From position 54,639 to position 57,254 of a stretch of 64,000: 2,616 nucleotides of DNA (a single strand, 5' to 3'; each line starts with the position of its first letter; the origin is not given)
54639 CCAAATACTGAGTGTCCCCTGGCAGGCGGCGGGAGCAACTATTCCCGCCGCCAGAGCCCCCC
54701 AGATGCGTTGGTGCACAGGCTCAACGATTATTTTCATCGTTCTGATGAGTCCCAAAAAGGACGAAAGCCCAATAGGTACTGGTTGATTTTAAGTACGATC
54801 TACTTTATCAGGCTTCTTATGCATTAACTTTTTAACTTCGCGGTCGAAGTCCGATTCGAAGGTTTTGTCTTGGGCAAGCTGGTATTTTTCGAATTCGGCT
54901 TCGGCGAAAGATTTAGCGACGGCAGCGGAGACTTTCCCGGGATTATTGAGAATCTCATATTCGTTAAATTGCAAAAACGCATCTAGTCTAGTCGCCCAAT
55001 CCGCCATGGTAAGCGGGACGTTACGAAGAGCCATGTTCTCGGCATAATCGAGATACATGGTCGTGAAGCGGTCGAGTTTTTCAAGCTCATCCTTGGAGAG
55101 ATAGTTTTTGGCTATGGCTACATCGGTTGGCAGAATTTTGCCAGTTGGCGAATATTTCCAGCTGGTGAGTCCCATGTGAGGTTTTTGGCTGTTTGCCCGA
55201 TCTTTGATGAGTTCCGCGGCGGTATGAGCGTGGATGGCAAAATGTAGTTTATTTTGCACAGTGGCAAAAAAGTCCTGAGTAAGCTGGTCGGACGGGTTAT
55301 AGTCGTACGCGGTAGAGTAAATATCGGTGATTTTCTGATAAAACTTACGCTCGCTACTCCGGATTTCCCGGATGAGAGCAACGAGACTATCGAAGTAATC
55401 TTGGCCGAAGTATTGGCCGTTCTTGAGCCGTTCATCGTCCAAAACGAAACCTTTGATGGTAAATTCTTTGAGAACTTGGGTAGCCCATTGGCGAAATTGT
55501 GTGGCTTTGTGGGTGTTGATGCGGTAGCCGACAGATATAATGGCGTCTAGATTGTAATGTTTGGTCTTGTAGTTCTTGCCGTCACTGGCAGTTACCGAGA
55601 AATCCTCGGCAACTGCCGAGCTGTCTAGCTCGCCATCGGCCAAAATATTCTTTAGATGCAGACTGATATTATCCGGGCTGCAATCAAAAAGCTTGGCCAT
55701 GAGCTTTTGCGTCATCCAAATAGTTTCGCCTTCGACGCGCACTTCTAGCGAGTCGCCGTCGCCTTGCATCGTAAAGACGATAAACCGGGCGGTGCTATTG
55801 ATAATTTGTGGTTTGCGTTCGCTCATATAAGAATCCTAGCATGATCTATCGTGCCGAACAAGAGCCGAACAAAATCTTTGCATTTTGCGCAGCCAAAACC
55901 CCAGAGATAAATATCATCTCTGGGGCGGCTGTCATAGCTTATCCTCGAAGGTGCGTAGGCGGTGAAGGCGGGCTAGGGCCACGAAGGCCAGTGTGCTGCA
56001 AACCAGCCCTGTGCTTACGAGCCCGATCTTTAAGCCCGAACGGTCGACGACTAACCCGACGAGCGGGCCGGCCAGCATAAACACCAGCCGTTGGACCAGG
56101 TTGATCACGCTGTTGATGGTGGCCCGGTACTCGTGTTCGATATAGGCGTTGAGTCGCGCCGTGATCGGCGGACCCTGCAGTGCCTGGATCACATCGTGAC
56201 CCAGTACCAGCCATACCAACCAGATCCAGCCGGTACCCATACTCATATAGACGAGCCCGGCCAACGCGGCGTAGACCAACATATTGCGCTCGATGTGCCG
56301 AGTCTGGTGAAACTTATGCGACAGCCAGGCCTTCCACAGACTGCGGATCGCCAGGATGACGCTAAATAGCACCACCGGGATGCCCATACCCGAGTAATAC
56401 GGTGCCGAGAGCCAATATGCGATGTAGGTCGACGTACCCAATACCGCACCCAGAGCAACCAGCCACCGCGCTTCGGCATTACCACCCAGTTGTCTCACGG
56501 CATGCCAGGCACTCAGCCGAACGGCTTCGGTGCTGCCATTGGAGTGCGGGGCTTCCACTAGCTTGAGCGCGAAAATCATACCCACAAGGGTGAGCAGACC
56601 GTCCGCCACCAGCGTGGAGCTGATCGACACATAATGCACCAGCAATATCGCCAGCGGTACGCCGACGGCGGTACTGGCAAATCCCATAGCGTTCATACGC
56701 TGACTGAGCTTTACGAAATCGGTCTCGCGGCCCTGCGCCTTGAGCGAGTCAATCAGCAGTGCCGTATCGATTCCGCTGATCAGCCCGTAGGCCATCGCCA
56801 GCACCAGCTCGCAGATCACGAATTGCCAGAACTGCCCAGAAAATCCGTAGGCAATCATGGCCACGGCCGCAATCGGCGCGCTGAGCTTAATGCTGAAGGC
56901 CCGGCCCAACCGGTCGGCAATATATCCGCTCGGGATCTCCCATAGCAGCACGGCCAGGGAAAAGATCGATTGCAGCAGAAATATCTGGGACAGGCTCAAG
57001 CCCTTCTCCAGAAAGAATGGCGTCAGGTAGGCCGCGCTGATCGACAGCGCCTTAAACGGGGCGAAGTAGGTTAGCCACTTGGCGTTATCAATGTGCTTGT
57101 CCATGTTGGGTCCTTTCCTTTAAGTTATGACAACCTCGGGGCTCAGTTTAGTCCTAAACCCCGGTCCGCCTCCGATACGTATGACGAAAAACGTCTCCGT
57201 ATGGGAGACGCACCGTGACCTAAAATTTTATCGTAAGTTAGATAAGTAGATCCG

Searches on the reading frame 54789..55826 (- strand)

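Call 3: search_protein_families(library=pfam, proteins=[window:54789-55826:-], max_evalue=0.01)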
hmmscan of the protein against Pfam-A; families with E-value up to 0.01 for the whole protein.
window:54789-55826:- (345 aa): 1 family
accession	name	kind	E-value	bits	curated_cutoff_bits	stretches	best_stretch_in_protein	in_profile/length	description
PF13310.11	Virulence_RhuM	-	9.8e-108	359.6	33.7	1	71-322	1-250/252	Virulence protein RhuM family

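Call 4: search_protein_families(library=padloc, proteins=[window:54789-55826:-], max_evalue=0.01)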
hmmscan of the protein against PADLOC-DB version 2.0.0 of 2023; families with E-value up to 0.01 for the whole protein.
window:54789-55826:- (345 aa): 40 families (the best 25 are shown)
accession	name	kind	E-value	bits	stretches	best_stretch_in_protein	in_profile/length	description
PDLC04851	PDC-S05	-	6.1e-150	497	1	8-338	5-338/342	-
PDLC04868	PDC-S05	-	9.6e-142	470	1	10-337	3-332/335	-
PDLC04853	PDC-S05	-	2.4e-133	442.5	1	11-338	4-329/336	-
PDLC04852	PDC-S05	-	4.3e-127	421.8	1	9-337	7-335/346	-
PDLC04871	PDC-S05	-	8.1e-124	412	1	16-337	134-459/468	-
PDLC04843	PDC-S05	-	2.1e-107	357.2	1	12-338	5-326/330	-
PDLC04864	PDC-S05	-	5.7e-101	335.4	1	69-337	3-269/277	-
PDLC04870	PDC-S05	-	3.4e-95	315.5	1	8-213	4-209/214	-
PDLC04876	PDC-S05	-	2.3e-67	224.1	1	11-173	6-171/174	-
PDLC04854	PDC-S05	-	2.9e-50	168.8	1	15-185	6-175/212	-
PDLC04858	PDC-S05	-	3.5e-48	160.9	1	12-139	4-131/138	-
PDLC04964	PDC-S23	-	2.4e-47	159.7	1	15-186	6-176/331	-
PDLC04965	PDC-S23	-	1.6e-46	157.2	1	13-184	5-175/327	-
PDLC04872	PDC-S05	-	1.8e-46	155.7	1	12-139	4-134/152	-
PDLC04874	PDC-S05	-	4.7e-44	147.8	1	17-135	8-126/165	-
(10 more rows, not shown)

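Call 5: search_protein_families(library=ncbifam, proteins=[window:54789-55826:-], max_evalue=0.01)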
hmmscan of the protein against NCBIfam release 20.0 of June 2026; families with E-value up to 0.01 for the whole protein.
window:54789-55826:- (345 aa): 0 families

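Call 88: search_protein_families(library=phrogs, proteins=[window:54789-55826:-], max_evalue=0.001)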
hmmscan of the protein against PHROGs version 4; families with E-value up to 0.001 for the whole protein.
window:54789-55826:- (345 aa): 0 families

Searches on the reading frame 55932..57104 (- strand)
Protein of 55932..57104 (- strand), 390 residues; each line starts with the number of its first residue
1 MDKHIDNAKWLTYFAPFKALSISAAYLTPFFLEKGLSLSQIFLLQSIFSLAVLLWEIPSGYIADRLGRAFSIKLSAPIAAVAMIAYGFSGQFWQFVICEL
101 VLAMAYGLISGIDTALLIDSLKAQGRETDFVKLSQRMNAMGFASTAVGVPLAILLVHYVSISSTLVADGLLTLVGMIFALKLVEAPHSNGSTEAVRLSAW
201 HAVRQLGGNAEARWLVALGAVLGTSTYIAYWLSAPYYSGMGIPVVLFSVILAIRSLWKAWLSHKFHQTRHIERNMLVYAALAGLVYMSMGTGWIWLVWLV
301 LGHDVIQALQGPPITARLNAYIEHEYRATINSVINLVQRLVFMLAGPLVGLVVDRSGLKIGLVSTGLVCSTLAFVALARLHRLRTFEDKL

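Call 3: search_protein_families(library=pfam, proteins=[window:55932-57104:-], max_evalue=0.01)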
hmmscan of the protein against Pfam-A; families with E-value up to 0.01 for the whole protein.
window:55932-57104:- (390 aa): 2 families
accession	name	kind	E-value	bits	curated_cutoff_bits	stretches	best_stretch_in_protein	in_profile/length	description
PF07690.21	MFS_1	-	3.8e-17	62.7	33.4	1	20-345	12-346/347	Major Facilitator Superfamily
PF12832.13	MFS_1_like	-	3.1e-05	23.7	25.2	0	326-378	31-83/373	MFS_1 like family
